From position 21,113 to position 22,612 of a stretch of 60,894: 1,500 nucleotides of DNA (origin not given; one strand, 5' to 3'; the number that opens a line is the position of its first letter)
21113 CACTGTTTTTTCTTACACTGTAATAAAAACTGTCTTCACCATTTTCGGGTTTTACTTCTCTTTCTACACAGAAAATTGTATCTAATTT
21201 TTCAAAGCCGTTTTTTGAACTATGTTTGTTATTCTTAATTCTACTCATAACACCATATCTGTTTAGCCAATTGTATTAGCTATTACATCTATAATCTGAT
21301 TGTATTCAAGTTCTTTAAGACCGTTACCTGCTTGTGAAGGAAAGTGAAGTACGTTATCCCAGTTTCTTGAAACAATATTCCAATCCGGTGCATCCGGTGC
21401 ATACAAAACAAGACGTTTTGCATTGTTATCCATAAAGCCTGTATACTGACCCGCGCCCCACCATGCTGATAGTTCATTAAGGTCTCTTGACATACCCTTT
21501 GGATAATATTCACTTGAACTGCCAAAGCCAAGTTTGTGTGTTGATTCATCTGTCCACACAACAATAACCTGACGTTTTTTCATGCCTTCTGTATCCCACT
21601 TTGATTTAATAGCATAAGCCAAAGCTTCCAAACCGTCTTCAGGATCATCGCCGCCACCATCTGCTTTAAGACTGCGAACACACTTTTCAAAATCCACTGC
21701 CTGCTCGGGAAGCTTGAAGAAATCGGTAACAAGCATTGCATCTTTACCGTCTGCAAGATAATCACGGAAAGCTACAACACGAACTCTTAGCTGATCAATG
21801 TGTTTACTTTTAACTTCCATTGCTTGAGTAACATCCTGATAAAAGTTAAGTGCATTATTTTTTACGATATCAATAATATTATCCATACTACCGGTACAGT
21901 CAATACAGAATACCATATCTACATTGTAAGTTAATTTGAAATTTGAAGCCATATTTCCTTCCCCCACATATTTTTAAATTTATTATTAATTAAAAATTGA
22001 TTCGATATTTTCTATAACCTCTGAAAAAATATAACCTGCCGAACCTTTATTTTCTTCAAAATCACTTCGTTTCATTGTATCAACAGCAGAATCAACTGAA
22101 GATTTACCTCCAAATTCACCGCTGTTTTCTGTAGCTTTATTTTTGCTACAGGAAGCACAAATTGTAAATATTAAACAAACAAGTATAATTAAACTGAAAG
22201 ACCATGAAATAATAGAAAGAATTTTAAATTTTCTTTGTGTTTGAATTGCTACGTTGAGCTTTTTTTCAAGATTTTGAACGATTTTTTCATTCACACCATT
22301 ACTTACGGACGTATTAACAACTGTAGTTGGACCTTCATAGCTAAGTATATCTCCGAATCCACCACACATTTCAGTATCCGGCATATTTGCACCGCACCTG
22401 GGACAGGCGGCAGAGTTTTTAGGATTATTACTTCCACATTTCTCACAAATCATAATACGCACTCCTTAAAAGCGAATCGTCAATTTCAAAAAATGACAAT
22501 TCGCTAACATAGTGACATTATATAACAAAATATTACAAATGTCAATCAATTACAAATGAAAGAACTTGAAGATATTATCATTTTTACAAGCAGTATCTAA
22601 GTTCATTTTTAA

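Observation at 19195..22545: Four-gene operon: membrane zinc-ribbon protein, vWA, PP2C phosphatase, Ser/Thr kinase (TerY-P-type triad with an extra partner)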

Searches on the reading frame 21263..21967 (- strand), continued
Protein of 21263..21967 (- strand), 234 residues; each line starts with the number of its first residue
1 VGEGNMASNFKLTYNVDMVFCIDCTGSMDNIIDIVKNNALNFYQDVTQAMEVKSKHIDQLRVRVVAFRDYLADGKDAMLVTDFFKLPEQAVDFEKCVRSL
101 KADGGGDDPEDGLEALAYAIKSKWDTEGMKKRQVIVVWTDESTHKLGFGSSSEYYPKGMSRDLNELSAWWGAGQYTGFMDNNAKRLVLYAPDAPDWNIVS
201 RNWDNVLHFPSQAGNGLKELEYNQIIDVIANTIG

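Call 43: fold_search(model_id=the predicted structure, library=pdb)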
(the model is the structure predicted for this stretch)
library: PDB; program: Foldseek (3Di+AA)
matches with E <= 10: 803; with E <= 0.001: 160
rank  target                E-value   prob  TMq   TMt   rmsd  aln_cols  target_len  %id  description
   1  6om2_D                3.9e-08  1.00  0.55  0.41   6.3       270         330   17  Crystal structure of atypical integrin alphaV beta8 with proTGF-beta1 ligand peptide (released 2019-12-11)
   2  7cec_B                1.0e-07  1.00  0.55  0.33   5.7       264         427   13  Structure of alpha6beta1 integrin in complex with laminin-511 (released 2021-06-23)
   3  7y1t_B                1.5e-07  1.00  0.59  0.42   5.4       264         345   16  Complex of integrin alphaV/beta8 and L-TGF-beta1 at a ratio of 1:2 (released 2022-08-31)
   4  8vs6_B                1.7e-07  1.00  0.56  0.40   5.8       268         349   16  L-TGF-b3/avb8 (released 2024-09-11)
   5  6om1_B                2.8e-07  1.00  0.57  0.42   5.5       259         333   16  Crystal structure of an atypical integrin (released 2019-12-11)
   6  8xel_B                3.1e-07  1.00  0.55  0.30   6.3       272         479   14  Cryo-EM structure of integrin ITGAV/ITGB3 complex, conformation 3 (released 2024-12-25)
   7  9p6s_B                3.3e-07  1.00  0.56  0.32   5.7       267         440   12  Cryo-EM structure of human integrin alpha5beta1 in complex with fibronectin (FN 7-10) (released 2026-03-25)
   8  9dao_B                3.5e-07  1.00  0.56  0.37   5.9       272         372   15  AlphaIIbbeta3 in fully-extended conformation in complex with R6H8 Fab (released 2025-04-09)
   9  6uja_B                3.7e-07  1.00  0.56  0.39   5.9       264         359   15  Integrin alpha-v beta-8 in complex with pro-TGF-beta1 (released 2020-02-05)
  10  6om1_D                3.7e-07  1.00  0.56  0.43   7.1       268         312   17  Crystal structure of an atypical integrin (released 2019-12-11)
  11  3ze2_D                4.0e-07  1.00  0.56  0.38   6.1       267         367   15  Integrin alphaIIB beta3 headpiece and RGD peptide complex (released 2013-06-05)
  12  6djp_B                4.2e-07  1.00  0.61  0.42   4.9       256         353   15  Integrin alpha-v beta-8 in complex with the Fabs 8B8 and 68 (released 2018-07-25)
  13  4um8_B                4.8e-07  1.00  0.56  0.34   5.9       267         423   15  Crystal structure of alpha V beta 6 (released 2014-11-12)
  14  9der_B                5.4e-07  1.00  0.55  0.30   5.9       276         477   14  Cryo-EM Structures of Full-Length Integrin alphaIIbbeta3 in Native Lipids Complexed with Tirofiban (released 2024-10-16)
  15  8xfg_B                5.4e-07  1.00  0.54  0.29   6.2       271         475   14  Cryo-EM structure of integrin ITGAV, ITGB3 and CYCLO (RGDFK) complex, conformation 1 (released 2024-12-18)
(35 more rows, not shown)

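Call 45: find_related_loci(query=A1, collection=viral_contigs, flank=10000)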
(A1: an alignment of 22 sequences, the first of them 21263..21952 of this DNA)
Query A1 (229 aa) in viral_contigs; peptide patterns used: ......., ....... (x = any residue, [..] = any of these).
38 stretches matched a pattern, but none encodes a relative of the query by tblastn (E <= 1e-3).

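Call 58: search_protein_families(library=pfam, alignment_id=A3, max_evalue=0.00001)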
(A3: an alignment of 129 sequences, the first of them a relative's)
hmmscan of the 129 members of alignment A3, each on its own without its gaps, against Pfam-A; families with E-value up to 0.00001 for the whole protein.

A. member 1, L001:5327-6484:- (385 aa): 1 family
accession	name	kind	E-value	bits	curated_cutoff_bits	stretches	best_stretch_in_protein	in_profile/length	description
PF01408.29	GFO_IDH_MocA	-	3.6e-12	47.5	24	1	6-133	1-119/120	Oxidoreductase family, NAD-binding Rossmann fold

B. families by the number of members that match (of 129 scanned): 126 families (the first 25 are shown)
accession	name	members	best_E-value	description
PF01554.23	MatE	4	1e-64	MatE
PF00285.26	Citrate_synt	2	2.9e-117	Citrate synthase, C-terminal domain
PF00860.26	Xan_ur_permease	2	1.5e-45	Permease family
PF00069.31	Pkinase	2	1e-22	Protein kinase domain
PF03023.19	MurJ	2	1.2e-22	Lipid II flippase MurJ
PF12833.13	HTH_18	2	1.4e-18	Helix-turn-helix domain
PF00165.29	HTH_AraC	2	5.9e-12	Bacterial regulatory helix-turn-helix proteins, AraC family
PF13534.11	Fer4_17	2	2.5e-09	4Fe-4S dicluster domain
PF13187.11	Fer4_9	2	1.2e-08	4Fe-4S dicluster domain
PF02311.25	AraC_binding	2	2.4e-08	AraC-like ligand binding domain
PF00440.29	TetR_N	2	2.3e-06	Bacterial regulatory proteins, tetR family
PF00266.25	Aminotran_5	1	8.2e-80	Aminotransferase class-V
PF06738.18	ThrE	1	3.1e-74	Putative threonine/serine exporter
PF02386.22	TrkH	1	7e-61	Cation transport protein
PF00654.25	Voltage_CLC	1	8.1e-59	Voltage gated chloride channel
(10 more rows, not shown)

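Call 59: search_protein_families(library=padloc, alignment_id=A3, max_evalue=0.00001)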
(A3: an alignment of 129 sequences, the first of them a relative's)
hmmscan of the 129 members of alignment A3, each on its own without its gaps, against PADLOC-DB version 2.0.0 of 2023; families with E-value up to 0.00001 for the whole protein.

A. member 1, L001:5327-6484:- (385 aa): 0 families

B. families by the number of members that match (of 129 scanned): 41 families (the first 25 are shown)
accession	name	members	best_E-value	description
PDLC04047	PD-T4-6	2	1e-35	-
PDLC04060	PD-T4-6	2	9.2e-31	-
PDLC04048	PD-T4-6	2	1.8e-29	-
PDLC04042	PD-T4-6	2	1.3e-28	-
PDLC04053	PD-T4-6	2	1.3e-26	-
PDLC04044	PD-T4-6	2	4.4e-23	-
PDLC04138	mad6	2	4.3e-22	mads_6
PDLC04056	PD-T4-6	2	7.3e-18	-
PDLC04049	PD-T4-6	2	6.6e-16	-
PDLC04058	PD-T4-6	2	3.3e-13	-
PDLC03921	MkoA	2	4e-12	-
PDLC04057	PD-T4-6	1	2.5e-35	-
PDLC02759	SspA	1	2.3e-31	SspA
PDLC02657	DndA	1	3.5e-29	DndA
PDLC04043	PD-T4-6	1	1.4e-24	-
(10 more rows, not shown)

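Call 60: search_protein_representatives(protein=window:21263-21952:-)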
Query: 229 residues. Proteins with E-value up to 0.001 (for the whole library): 2362; up to 1e-10: 1029; up to 1e-30: 318. The best 150 are listed.
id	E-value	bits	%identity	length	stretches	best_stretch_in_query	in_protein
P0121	6.1e-85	300.6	58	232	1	3-228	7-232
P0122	4.1e-80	284.8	56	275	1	5-228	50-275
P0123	1.6e-79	282.9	39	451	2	6-225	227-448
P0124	6.1e-75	267.9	53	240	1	6-227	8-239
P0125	3.6e-74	265.4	55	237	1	1-228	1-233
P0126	3.1e-73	262.3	54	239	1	1-229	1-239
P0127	2.0e-68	246.6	52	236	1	8-226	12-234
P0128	5.1e-68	245.2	50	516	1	5-222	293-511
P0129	2.0e-67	243.3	38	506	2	10-224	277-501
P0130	2.4e-66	239.8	46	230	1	1-226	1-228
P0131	2.6e-66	239.6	64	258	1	64-228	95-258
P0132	7.4e-66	238.2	47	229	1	7-228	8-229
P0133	1.2e-65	237.5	48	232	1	4-228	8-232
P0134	7.6e-65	234.9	69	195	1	8-158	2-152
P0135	1.8e-63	230.4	45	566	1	7-226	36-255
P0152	7.7e-56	205.4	47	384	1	7-227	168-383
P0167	1.7e-52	194.5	46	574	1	9-227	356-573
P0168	3.4e-52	193.5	43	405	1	6-228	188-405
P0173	2.4e-51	190.7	45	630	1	7-227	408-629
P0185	1.3e-49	185.0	42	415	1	8-228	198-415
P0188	3.2e-49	183.7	45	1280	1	8-228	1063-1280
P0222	4.1e-44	167.0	39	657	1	7-225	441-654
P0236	5.3e-43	163.4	43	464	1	8-225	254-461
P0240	8.6e-43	162.7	45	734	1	7-206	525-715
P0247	2.7e-42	161.1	38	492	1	4-227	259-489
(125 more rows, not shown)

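Call 61: search_protein_families(library=pfam, proteins=[P0128, P0135, P0152, P0167, P0173, P0188, P0222, P0240, P0236, P0247], max_evalue=0.001)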
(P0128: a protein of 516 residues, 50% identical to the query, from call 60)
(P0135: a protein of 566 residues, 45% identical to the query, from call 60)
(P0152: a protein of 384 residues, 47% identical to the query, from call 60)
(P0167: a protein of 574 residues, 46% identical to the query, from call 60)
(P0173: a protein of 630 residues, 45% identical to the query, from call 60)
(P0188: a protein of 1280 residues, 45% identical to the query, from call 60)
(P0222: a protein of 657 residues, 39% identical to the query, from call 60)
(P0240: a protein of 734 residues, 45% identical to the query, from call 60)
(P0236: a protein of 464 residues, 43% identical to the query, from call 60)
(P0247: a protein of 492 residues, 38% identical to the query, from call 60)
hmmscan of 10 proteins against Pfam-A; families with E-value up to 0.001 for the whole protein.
P0128 (516 aa): 2 families
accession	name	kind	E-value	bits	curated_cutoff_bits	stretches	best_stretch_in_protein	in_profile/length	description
PF00092.34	VWA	-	6e-08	33.5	23.8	1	300-428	1-117/174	von Willebrand factor type A domain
PF13519.12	VWA_2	-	1.1e-07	32.9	27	1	301-424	1-106/107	von Willebrand factor type A domain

P0135 (566 aa): 1 family
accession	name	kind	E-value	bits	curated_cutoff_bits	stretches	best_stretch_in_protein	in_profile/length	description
PF13519.12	VWA_2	-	0.00015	22.8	27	1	42-164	1-105/107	von Willebrand factor type A domain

P0152 (384 aa): 6 families
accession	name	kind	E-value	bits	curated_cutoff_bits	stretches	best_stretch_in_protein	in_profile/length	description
PF25106.1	VWA_4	-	6.3e-12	45.8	27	1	245-303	58-110/169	von Willebrand factor A domain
PF13975.11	gag-asp_proteas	-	4.1e-09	37.3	28.2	1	28-107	1-81/92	gag-polyprotein putative aspartyl protease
PF13650.11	Asp_protease_2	-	6.5e-09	36.8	24.3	1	28-107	1-81/90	Aspartyl protease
PF13519.12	VWA_2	-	1.5e-05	26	27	1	174-297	1-106/107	von Willebrand factor type A domain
PF00092.34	VWA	-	0.00011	22.9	23.8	1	173-301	1-117/174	von Willebrand factor type A domain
PF00362.24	Integrin_beta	-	0.00097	19.4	24.8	0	241-301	88-149/248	Integrin beta chain VWA domain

P0167 (574 aa): 7 families
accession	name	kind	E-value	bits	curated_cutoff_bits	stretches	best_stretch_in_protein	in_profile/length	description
PF00069.31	Pkinase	-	4.5e-16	59.5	31.7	1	86-286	57-259/263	Protein kinase domain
PF25106.1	VWA_4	-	6.9e-10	39.2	27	1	360-495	2-116/169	von Willebrand factor A domain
PF01636.29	APH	-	0.00011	22.5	23.2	1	130-176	156-198/239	Phosphotransferase enzyme family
PF13519.12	VWA_2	-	0.00013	23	27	1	360-483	1-106/107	von Willebrand factor type A domain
PF00362.24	Integrin_beta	-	0.00014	22.1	24.8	1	355-486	3-148/248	Integrin beta chain VWA domain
PF07714.23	PK_Tyr_Ser-Thr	-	0.00032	20.5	23.1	1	112-283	95-253/258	Protein tyrosine and serine/threonine kinase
PF19974.5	TCAD9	-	0.00073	19.2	40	0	128-175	284-324/429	Ternary complex associated domain 9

P0173 (630 aa): 3 families
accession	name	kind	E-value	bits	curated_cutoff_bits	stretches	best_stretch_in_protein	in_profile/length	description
PF00069.31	Pkinase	-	1.9e-46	159.1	31.7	1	14-267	2-258/263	Protein kinase domain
PF07714.23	PK_Tyr_Ser-Thr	-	1.6e-29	103.5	23.1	1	15-269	3-257/258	Protein tyrosine and serine/threonine kinase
PF25106.1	VWA_4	-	1.3e-08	35.1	27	1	414-540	2-107/169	von Willebrand factor A domain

P0188 (1280 aa): 1 family
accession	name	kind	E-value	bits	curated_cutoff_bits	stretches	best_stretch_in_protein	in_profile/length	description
PF25106.1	VWA_4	-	1.2e-07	31.9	27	1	1141-1194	59-107/169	von Willebrand factor A domain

P0222 (657 aa): 1 family
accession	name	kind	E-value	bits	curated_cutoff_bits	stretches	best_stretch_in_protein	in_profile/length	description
PF25106.1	VWA_4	-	1.9e-05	24.7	27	0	518-575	58-108/169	von Willebrand factor A domain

P0240 (734 aa): 3 families
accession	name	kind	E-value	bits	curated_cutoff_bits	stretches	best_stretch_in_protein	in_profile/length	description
PF13620.12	CarboxypepD_reg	-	1.1e-06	29.3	32.3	0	155-228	2-70/82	Carboxypeptidase regulatory-like domain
PF25106.1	VWA_4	-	2.9e-06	27.4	27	1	531-653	2-106/169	von Willebrand factor A domain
PF13519.12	VWA_2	-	0.00021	22.3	27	1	531-651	1-106/107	von Willebrand factor type A domain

P0236 (464 aa): 3 families
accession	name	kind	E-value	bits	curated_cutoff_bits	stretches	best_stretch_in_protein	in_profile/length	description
PF25106.1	VWA_4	-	2.3e-06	27.7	27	1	259-362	2-93/169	von Willebrand factor A domain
PF13519.12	VWA_2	-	7.6e-05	23.7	27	1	259-376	1-104/107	von Willebrand factor type A domain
PF00092.34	VWA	-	0.00031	21.4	23.8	1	258-382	1-117/174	von Willebrand factor type A domain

P0247 (492 aa): 1 family
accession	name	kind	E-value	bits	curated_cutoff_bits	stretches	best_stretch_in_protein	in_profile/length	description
PF08238.18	Sel1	-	5.2e-08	33.6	30.7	0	171-207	1-36/36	Sel1 repeat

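Call 64: search_protein_families(library=pfam, proteins=[P0168, P0185, L001:6692-7225:+, L026:10738-12027:+, L007:9658-10713:+, L004:10254-10970:+, L071:8682-9047:+], max_evalue=0.01)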
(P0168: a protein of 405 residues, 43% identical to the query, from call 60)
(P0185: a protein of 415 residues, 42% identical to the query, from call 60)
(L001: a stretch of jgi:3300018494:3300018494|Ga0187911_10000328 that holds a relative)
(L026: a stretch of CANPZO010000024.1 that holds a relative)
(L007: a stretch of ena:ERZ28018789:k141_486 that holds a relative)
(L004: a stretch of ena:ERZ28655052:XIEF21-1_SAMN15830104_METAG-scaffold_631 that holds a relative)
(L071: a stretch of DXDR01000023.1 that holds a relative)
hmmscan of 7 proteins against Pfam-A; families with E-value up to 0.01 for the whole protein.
P0168 (405 aa): 3 families
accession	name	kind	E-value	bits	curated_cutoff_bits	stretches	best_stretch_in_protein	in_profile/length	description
PF21941.2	SMEK_N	-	1.6e-36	125.7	27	1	13-147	1-138/140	SMEK domain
PF25106.1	VWA_4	-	4.1e-09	36.7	27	1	195-320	2-106/169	von Willebrand factor A domain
PF13519.12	VWA_2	-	0.00014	22.9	27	1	195-314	1-103/107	von Willebrand factor type A domain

P0185 (415 aa): 3 families
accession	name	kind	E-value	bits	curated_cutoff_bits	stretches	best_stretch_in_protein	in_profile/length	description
PF25106.1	VWA_4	-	1.5e-08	34.8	27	1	203-329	2-107/169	von Willebrand factor A domain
PF00092.34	VWA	-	0.00024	21.8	23.8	0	202-330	1-117/174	von Willebrand factor type A domain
PF13519.12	VWA_2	-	0.0087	17.1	27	0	203-326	1-106/107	von Willebrand factor type A domain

L001:6692-7225:+ (177 aa): 0 families

L026:10738-12027:+ (429 aa): 3 families
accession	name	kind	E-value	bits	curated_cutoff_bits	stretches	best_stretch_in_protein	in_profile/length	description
PF07719.23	TPR_2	-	1.2e-07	31.7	27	0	271-294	4-27/34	Tetratricopeptide repeat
PF14559.12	TPR_19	-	0.0049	17.6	25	0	152-206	1-52/68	Tetratricopeptide repeat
PF22360.1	SbsC_spectrin-like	-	0.0087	17.2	26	0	184-210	11-37/62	SbsC,spectrin-like repeat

L007:9658-10713:+ (351 aa): 9 families
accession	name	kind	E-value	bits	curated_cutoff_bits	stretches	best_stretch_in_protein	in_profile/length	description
PF13240.11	Zn_Ribbon_1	-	2.2e-12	46.8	25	2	202-223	2-23/23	zinc-ribbon domain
PF12773.13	DZR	-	4.1e-11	43.3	27.3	1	202-255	1-45/45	Double zinc ribbon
PF13248.11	Zn_ribbon_3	-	1.1e-09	37.8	27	2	201-222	4-25/26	zinc-ribbon domain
PF17032.10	Zn_ribbon_15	-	8.4e-08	33.3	28.9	1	199-220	52-73/73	zinc-ribbon family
PF24460.1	DUF7575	-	5.9e-05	22.8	28.5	0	200-223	4-27/28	Domain of unknown function (DUF7575)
PF16919.11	PknG_rubred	-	0.00035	20.9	28.5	0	208-244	31-68/74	Protein kinase G rubredoxin domain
PF18912.6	DZR_2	-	0.00064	19.9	27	0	200-254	8-55/56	Double zinc ribbon domain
PF10005.14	Zn_ribbon_DZR_6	-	0.00066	20.8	23.4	0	201-234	3-36/93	zinc-ribbon domain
PF14803.11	Zn_ribbon_Nudix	-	0.0062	16.9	25.6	0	214-223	1-10/34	Nudix N-terminal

L004:10254-10970:+ (238 aa): 0 families

L071:8682-9047:+ (121 aa): 6 families
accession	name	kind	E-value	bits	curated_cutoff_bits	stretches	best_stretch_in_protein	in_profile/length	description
PF13240.11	Zn_Ribbon_1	-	1.2e-05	25.4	25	1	4-26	1-23/23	zinc-ribbon domain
PF12773.13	DZR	-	0.00012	22.6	27.3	1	5-27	1-23/45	Double zinc ribbon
PF14803.11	Zn_ribbon_Nudix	-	0.0007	19.9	25.6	0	18-35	2-19/34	Nudix N-terminal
PF24463.1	DUF7577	-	0.0027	17.7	28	0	18-28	4-14/27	Domain of unknown function (DUF7577)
PF18912.6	DZR_2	-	0.0073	16.5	27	0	4-26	23-46/56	Double zinc ribbon domain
PF09297.16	Zn_ribbon_NUD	-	0.0092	16.1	24.8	0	18-28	5-15/32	NADH pyrophosphatase zinc ribbon domain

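Call 87: search_protein_families(library=phrogs, proteins=[window:21263-21952:-], max_evalue=0.001)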
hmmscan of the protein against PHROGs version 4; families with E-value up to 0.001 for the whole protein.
window:21263-21952:- (229 aa): 0 families

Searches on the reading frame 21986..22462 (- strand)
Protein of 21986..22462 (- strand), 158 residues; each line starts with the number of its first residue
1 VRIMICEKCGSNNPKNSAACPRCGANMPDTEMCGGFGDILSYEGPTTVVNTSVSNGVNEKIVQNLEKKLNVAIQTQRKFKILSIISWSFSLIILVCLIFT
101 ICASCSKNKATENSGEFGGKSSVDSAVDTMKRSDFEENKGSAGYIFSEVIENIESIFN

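Call 4: search_protein_families(library=pfam, proteins=[window:21986-22462:-], max_evalue=0.1)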
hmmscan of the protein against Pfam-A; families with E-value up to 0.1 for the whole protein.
window:21986-22462:- (158 aa): 9 families
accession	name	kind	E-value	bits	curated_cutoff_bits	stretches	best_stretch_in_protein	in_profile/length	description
PF13240.11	Zn_Ribbon_1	-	0.00036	20.7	25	1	6-26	2-22/23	zinc-ribbon domain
PF12773.13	DZR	-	0.00041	20.9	27.3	1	6-33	1-27/45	Double zinc ribbon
PF18912.6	DZR_2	-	0.003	17.8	27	1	4-34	22-53/56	Double zinc ribbon domain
PF13273.12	DUF4064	-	0.0089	16.7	32.1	1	80-125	6-42/102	Protein of unknown function (DUF4064)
PF07191.17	Zn_ribbon_6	-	0.014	15.8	25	1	4-35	17-47/67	Double zinc ribbon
PF04756.19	OST3_OST6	-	0.023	14.6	27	1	57-105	126-174/294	OST3 / OST6 family, transporter family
PF01616.22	Orbi_NS3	-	0.041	13.9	27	1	56-111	59-111/179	Orbivirus NS3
PF14447.12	Prok-RING_4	-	0.043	14.2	27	1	4-29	19-42/46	Prokaryotic RING finger family 4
PF11812.13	DUF3333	-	0.071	13.7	26.5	0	75-104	10-39/151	Domain of unknown function (DUF3333)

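Call 5: search_protein_families(library=padloc, proteins=[window:21986-22462:-], max_evalue=0.1)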
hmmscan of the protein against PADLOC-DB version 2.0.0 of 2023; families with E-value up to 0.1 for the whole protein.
window:21986-22462:- (158 aa): 0 families

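Call 6: search_protein_families(library=ncbifam, proteins=[window:21986-22462:-], max_evalue=0.1)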
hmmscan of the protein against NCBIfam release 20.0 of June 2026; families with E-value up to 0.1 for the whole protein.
window:21986-22462:- (158 aa): 5 families
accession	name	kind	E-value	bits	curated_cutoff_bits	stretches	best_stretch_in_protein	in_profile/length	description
NF003161.0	PRK04136.1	equivalog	0.016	14.7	54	1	3-25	14-36/49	50S ribosomal protein L40e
NF011149.0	PRK14559.1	equivalog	0.025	13.3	374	1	4-29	2-27/642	serine/threonine phosphatase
NF042931.1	SAG1386_EF1546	equivalog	0.042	13.9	80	1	74-132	23-82/158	SAG1386/EF1546 family surface-associated protein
TIGR01241.2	FtsH_fam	equivalog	0.051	12.3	600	1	54-140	76-166/598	ATP-dependent zinc metalloprotease FtsH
NF046000.1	MAG1210_fam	subfamily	0.093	11.4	275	0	58-108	41-91/550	MAG1210 family protein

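Call 87: search_protein_families(library=phrogs, proteins=[window:21986-22453:-], max_evalue=0.001)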
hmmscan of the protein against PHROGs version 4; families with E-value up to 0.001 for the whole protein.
window:21986-22453:- (155 aa): 0 families
